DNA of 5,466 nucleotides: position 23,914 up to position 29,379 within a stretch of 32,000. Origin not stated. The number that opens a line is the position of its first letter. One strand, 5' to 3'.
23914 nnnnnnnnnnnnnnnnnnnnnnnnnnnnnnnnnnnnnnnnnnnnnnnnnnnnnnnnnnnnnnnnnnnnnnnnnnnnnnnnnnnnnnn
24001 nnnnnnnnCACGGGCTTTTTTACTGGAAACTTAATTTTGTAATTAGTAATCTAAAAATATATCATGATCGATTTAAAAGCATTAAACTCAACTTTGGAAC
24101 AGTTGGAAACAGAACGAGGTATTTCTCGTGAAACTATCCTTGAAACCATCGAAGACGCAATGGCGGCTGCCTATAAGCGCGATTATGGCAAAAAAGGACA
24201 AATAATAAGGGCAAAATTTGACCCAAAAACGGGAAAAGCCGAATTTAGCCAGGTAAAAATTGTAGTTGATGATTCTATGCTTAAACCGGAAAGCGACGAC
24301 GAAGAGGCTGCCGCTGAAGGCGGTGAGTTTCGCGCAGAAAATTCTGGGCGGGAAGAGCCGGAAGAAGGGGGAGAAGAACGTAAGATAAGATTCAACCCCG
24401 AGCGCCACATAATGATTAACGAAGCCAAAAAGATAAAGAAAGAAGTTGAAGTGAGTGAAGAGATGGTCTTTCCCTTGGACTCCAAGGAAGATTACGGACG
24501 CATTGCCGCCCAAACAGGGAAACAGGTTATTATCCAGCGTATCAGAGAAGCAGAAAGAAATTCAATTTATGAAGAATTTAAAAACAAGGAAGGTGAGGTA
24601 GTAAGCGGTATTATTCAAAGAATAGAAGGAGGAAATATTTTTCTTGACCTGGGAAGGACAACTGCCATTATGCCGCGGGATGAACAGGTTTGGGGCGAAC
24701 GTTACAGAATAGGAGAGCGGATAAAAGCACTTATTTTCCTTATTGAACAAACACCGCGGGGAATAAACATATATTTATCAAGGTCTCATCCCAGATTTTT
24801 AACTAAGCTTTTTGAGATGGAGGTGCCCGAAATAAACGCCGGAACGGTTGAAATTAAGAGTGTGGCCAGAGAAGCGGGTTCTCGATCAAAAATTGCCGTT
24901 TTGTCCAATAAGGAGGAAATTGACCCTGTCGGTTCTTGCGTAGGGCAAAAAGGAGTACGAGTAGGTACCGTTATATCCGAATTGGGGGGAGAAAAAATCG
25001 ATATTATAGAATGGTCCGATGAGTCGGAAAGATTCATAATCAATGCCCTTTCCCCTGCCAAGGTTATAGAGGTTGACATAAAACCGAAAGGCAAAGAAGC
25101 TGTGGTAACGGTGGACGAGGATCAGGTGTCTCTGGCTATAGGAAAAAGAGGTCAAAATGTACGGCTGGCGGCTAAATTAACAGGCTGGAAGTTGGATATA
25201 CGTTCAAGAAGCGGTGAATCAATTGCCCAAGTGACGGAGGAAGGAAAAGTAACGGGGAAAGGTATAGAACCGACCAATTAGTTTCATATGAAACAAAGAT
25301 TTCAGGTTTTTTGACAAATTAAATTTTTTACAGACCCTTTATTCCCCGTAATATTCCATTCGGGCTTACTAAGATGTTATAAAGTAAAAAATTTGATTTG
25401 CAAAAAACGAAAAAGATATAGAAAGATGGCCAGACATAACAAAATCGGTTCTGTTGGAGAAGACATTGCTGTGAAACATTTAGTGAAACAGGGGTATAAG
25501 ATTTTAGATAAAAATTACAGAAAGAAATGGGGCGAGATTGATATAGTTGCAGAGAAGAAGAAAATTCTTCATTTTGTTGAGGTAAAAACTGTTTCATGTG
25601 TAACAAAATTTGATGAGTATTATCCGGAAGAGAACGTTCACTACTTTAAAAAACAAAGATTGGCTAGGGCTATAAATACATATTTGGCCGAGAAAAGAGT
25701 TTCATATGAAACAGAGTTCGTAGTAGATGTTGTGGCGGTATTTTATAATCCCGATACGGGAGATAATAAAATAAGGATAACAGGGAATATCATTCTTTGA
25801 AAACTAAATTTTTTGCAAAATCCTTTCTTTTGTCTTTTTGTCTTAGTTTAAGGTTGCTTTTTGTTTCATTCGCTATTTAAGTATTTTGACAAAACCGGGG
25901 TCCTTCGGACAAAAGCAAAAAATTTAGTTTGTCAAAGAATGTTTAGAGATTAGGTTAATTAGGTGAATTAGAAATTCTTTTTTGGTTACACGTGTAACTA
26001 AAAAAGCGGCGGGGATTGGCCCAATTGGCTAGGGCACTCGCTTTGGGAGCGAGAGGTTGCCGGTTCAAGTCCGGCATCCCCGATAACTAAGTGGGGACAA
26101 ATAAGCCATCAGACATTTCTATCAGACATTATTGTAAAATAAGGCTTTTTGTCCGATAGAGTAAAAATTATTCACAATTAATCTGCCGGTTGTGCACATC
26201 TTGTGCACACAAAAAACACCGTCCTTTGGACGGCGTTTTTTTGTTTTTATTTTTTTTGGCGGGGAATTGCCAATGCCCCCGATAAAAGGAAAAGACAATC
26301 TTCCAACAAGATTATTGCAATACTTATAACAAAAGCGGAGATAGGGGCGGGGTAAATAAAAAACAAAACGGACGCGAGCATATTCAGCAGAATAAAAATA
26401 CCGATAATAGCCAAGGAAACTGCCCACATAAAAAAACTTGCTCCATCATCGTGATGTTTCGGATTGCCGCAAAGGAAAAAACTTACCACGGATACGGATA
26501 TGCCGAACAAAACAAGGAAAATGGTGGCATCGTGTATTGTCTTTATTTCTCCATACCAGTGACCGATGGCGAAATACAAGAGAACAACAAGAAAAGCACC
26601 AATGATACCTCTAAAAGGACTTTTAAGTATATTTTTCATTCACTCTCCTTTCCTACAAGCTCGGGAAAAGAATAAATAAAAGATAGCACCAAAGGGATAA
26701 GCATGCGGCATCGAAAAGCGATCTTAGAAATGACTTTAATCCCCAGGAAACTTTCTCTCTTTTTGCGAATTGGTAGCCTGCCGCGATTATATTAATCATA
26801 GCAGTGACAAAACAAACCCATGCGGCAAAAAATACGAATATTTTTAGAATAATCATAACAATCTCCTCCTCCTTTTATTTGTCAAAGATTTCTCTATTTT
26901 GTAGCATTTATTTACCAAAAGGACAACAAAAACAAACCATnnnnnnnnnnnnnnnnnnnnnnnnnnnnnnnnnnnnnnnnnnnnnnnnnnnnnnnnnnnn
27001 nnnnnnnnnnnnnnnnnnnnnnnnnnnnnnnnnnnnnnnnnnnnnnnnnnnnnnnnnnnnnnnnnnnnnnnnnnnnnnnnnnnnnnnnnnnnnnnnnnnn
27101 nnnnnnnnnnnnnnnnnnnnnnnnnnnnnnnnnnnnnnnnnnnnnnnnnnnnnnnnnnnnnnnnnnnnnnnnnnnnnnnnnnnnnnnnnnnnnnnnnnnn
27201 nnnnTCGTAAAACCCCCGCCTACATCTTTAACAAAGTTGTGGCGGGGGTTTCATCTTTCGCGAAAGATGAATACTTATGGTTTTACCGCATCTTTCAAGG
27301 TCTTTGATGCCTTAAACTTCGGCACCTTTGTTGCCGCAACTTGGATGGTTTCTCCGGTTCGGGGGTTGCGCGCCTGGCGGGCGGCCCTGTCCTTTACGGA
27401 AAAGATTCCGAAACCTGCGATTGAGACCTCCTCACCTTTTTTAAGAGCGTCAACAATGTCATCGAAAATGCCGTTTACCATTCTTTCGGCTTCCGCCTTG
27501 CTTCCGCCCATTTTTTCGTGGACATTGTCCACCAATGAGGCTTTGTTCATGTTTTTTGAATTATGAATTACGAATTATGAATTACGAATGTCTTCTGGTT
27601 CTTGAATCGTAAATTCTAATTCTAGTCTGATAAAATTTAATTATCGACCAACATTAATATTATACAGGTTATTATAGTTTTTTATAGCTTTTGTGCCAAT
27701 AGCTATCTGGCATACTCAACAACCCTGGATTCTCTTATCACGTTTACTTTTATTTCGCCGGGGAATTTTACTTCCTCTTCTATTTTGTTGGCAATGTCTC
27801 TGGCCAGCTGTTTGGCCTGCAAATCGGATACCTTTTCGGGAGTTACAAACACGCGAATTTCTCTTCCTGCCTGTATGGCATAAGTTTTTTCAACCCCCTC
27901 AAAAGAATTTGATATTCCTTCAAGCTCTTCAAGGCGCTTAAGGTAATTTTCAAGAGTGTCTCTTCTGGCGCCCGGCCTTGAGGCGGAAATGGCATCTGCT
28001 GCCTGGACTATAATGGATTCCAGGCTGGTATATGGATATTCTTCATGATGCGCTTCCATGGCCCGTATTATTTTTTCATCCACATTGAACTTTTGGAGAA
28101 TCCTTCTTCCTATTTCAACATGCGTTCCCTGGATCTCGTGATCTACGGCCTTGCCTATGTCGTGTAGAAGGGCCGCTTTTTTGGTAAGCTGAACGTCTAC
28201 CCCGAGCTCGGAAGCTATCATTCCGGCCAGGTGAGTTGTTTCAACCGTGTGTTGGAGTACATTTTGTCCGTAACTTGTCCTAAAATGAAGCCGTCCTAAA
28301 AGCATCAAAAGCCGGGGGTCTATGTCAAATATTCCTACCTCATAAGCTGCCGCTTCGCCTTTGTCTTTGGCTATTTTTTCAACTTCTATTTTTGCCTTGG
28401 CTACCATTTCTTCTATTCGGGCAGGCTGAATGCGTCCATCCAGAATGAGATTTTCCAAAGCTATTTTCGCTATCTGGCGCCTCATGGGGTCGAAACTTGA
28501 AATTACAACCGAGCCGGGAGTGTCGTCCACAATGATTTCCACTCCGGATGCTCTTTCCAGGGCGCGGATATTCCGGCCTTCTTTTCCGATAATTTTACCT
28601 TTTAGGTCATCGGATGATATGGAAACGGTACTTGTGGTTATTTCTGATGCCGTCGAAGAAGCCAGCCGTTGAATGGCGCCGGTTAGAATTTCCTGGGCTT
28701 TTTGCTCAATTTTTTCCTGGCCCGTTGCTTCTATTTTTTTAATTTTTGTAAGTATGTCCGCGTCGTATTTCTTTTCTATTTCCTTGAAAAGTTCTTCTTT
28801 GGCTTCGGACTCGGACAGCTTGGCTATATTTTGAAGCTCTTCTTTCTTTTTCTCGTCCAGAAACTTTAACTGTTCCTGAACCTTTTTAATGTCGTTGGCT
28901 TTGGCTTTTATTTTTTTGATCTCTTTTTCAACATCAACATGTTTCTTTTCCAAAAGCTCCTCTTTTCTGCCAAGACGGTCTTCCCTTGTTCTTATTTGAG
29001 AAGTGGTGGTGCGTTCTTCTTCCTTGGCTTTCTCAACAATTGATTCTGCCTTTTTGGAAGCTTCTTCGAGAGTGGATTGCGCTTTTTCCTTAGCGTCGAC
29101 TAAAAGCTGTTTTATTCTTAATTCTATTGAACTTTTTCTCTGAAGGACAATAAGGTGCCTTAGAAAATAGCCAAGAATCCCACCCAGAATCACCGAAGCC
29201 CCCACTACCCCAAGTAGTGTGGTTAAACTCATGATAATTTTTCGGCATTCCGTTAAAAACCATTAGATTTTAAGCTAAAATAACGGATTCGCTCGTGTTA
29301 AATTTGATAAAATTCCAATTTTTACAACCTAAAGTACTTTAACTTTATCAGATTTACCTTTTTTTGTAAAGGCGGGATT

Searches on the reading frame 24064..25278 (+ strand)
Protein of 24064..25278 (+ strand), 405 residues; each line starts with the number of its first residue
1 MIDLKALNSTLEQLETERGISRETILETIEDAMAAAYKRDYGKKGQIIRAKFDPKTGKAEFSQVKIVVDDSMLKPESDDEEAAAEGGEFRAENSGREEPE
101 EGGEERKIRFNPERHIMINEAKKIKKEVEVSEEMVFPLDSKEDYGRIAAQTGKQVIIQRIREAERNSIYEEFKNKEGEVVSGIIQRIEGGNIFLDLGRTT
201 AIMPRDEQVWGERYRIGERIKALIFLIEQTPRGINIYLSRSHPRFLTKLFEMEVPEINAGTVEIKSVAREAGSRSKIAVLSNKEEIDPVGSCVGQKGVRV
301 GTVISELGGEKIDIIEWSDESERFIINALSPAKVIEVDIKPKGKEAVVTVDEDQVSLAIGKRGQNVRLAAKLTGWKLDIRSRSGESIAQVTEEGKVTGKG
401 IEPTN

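Call 70: search_protein_families(library=pfam, proteins=[window:24064-25278:+], max_evalue=0.001)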
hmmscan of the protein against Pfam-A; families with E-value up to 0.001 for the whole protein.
window:24064-25278:+ (405 aa): 4 families
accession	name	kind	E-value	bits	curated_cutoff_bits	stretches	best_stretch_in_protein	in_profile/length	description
PF08529.16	NusA_N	-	3.2e-29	102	23.8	1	9-166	4-119/119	NusA N-terminal domain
PF13184.12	KH_5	-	1.8e-26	92.5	27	1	271-339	1-69/69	NusA-like KH domain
PF00575.29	S1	-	1.2e-05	26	22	1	175-236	3-71/74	S1 RNA binding domain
PF23095.1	KH_NusA_C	-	1.6e-05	25.3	34.2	1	346-381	1-36/59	Transcription termination/antitermination protein NusA, KH domain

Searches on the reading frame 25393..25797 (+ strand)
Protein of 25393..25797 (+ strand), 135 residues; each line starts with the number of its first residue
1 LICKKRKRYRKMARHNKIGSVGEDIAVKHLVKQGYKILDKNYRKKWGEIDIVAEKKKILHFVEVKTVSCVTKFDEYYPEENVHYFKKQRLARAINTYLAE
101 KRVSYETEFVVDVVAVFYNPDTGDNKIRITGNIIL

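Call 70: search_protein_families(library=pfam, proteins=[window:25393-25797:+], max_evalue=0.001)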
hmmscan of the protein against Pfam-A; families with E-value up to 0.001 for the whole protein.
window:25393-25797:+ (135 aa): 1 family
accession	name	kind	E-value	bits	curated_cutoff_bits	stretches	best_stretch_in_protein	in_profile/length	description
PF02021.23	UPF0102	-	4.1e-21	75.6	23.6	1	22-116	1-80/80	Uncharacterised protein family UPF0102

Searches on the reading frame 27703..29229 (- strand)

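Call 70: search_protein_families(library=pfam, proteins=[window:27703-29229:-], max_evalue=0.001)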
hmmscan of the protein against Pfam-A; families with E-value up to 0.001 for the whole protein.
window:27703-29229:- (508 aa): 4 families
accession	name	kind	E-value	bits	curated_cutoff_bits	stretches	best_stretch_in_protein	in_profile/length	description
PF12072.13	RNase_Y_N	-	3.8e-21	75.9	32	1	11-191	8-199/201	RNase Y N-terminal region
PF01966.28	HD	-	1.2e-20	74.4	22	1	324-416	1-115/116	HD domain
PF00013.35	KH_1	-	8.4e-08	32.3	21.5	1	201-259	3-65/66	KH domain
PF08668.18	HDOD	-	2.2e-05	24.5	22.9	0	323-362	94-134/196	HDOD domain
